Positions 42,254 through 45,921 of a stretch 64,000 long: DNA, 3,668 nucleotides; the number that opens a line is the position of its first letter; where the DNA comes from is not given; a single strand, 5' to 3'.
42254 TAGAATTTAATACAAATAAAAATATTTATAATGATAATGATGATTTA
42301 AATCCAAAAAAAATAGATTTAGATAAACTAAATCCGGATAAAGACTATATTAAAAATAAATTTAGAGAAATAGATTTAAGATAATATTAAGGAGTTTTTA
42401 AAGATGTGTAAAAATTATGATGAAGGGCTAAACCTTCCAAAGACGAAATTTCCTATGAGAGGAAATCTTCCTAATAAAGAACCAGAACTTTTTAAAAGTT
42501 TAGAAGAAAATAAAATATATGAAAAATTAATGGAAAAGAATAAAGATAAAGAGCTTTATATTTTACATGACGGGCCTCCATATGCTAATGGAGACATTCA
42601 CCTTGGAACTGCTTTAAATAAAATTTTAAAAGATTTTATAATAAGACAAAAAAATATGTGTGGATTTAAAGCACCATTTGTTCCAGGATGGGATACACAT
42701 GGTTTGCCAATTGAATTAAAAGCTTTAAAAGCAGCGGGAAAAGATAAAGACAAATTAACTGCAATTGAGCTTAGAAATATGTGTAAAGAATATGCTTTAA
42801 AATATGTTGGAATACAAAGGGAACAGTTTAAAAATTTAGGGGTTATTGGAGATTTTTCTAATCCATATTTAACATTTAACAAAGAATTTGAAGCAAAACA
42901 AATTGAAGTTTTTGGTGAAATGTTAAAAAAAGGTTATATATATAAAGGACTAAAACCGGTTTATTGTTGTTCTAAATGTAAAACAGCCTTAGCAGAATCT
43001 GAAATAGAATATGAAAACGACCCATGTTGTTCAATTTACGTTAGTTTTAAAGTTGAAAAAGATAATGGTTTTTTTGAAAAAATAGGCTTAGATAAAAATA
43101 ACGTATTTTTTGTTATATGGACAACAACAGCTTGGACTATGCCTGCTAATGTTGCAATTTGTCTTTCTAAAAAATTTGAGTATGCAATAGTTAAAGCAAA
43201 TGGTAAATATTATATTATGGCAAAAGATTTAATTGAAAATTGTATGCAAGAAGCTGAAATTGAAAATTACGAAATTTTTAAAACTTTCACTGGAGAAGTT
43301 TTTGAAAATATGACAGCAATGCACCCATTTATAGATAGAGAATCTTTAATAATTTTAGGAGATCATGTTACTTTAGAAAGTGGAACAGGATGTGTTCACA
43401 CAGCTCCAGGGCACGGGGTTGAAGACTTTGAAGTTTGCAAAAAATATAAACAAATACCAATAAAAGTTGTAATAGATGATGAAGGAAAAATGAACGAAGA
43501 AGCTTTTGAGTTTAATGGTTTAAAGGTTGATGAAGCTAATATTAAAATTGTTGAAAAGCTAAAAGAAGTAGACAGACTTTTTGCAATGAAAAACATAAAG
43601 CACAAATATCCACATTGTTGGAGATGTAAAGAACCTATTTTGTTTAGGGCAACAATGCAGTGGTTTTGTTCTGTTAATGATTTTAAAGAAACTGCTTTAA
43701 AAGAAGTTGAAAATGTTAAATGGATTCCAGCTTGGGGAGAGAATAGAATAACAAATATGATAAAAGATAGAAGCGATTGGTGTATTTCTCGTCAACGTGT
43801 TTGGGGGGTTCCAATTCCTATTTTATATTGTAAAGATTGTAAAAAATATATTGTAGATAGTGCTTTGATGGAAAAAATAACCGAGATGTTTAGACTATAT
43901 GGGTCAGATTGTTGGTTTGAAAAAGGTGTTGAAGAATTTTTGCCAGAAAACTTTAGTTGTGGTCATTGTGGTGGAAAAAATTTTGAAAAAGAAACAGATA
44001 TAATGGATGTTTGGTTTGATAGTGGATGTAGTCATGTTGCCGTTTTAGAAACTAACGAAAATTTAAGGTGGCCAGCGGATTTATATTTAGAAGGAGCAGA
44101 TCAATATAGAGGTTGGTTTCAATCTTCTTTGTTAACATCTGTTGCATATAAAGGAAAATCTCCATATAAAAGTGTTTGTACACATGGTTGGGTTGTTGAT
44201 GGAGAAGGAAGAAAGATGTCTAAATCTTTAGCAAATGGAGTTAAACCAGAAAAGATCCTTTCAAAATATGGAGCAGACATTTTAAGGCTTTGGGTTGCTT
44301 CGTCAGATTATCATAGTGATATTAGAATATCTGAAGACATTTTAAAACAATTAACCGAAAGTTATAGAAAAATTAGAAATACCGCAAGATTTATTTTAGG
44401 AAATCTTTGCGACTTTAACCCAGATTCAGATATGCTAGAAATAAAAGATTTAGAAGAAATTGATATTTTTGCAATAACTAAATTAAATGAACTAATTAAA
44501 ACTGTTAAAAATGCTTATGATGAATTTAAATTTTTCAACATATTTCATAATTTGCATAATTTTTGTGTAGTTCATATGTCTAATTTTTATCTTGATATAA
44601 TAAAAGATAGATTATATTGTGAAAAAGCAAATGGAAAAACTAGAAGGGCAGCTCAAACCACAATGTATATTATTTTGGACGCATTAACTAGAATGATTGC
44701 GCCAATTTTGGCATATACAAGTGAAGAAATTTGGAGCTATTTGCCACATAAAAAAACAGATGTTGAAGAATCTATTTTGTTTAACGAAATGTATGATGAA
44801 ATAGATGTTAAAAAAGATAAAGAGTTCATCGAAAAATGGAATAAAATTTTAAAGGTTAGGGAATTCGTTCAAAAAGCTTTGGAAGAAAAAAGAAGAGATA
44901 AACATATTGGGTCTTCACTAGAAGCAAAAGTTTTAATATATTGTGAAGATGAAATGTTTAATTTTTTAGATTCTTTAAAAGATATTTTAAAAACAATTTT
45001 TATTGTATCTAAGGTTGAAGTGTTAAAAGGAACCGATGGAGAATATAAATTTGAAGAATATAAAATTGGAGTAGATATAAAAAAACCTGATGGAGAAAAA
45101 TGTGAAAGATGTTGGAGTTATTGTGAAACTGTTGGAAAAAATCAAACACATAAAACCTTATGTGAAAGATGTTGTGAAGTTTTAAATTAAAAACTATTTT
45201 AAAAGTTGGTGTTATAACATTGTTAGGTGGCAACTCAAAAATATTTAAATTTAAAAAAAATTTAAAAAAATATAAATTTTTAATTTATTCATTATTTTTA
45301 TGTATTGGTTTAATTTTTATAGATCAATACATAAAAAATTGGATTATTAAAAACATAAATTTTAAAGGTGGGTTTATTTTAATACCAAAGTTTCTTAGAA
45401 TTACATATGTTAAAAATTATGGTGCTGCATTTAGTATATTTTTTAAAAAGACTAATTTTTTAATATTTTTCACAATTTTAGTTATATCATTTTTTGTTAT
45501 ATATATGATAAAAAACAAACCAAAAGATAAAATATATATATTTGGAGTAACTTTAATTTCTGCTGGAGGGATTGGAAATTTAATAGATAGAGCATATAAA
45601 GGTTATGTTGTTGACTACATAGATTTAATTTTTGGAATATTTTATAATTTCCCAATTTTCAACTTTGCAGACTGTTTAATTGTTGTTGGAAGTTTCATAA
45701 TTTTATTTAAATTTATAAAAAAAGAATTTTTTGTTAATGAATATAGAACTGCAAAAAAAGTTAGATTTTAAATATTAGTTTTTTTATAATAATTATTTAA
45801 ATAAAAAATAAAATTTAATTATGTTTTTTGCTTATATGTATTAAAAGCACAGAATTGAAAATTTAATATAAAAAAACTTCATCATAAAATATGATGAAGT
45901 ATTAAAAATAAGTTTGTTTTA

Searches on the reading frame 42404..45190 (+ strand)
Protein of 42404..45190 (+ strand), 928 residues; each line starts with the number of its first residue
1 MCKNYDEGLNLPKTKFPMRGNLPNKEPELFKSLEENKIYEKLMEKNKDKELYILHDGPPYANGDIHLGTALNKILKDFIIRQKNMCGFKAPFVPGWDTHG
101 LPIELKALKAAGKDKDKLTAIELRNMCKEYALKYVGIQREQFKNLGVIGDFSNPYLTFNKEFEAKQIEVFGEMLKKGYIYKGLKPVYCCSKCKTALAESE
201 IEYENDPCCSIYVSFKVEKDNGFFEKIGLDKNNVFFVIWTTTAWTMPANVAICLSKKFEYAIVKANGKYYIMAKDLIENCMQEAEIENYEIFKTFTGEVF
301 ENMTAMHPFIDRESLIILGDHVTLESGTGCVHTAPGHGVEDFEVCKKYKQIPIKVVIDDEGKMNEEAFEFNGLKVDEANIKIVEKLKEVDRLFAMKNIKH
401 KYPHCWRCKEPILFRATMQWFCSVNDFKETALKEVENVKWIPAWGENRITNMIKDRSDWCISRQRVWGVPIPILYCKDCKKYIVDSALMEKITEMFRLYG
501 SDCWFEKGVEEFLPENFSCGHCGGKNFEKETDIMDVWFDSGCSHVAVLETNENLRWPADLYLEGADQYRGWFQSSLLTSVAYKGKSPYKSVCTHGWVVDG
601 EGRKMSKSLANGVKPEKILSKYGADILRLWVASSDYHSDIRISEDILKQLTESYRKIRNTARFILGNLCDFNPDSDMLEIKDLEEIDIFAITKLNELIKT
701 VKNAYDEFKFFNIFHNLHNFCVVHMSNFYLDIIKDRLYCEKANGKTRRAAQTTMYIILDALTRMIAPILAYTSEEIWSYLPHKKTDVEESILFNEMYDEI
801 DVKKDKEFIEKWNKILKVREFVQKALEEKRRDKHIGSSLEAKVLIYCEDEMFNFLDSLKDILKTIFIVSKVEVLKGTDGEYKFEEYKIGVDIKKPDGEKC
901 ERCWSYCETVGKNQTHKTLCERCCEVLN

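Call 28: search_protein_families(library=pfam, proteins=[window:42404-45190:+], max_evalue=0.001)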
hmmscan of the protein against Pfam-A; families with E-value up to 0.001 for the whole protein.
window:42404-45190:+ (928 aa): 7 families
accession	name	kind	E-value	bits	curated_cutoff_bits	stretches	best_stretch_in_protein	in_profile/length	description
PF00133.28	tRNA-synt_1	-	7e-135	450.4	22.7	1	30-643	3-414/414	tRNA synthetases class I (I, L, M and V)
PF08264.19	Anticodon_1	-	4.6e-29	101.7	25.1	1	690-845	4-148/148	Anticodon-binding domain of tRNA ligase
PF09334.17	tRNA-synt_1g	-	8.7e-28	97.6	20.1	3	59-204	8-138/391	tRNA synthetases class I (M)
PF13603.12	tRNA-synt_1_2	-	9.8e-11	41.9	25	1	261-375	46-163/185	Leucyl-tRNA synthetase, editing domain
PF01406.26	tRNA-synt_1e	-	4.8e-09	36.4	27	1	564-649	214-298/301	tRNA synthetases class I (C) catalytic domain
PF01921.24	tRNA-synt_1f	-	5.5e-07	29.3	27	1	578-660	258-338/360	tRNA synthetases class I (K)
PF06827.20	zf-FPG_IleRS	-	4.4e-05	23.7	21.3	1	897-923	1-27/30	Zinc finger found in FPG and IleRS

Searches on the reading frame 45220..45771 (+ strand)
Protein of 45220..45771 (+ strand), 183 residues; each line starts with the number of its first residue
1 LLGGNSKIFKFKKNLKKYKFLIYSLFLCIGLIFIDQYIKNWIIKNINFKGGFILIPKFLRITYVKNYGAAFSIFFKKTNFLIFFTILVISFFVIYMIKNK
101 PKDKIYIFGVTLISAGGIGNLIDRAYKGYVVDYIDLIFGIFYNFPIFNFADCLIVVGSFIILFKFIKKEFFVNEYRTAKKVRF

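Call 28: search_protein_families(library=pfam, proteins=[window:45220-45771:+], max_evalue=0.001)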
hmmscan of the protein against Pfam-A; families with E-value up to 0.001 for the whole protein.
window:45220-45771:+ (183 aa): 1 family
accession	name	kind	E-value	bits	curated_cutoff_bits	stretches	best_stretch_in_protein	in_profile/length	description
PF01252.23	Peptidase_A8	-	7.5e-36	123.9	25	1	28-166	2-141/142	Signal peptidase (SPase) II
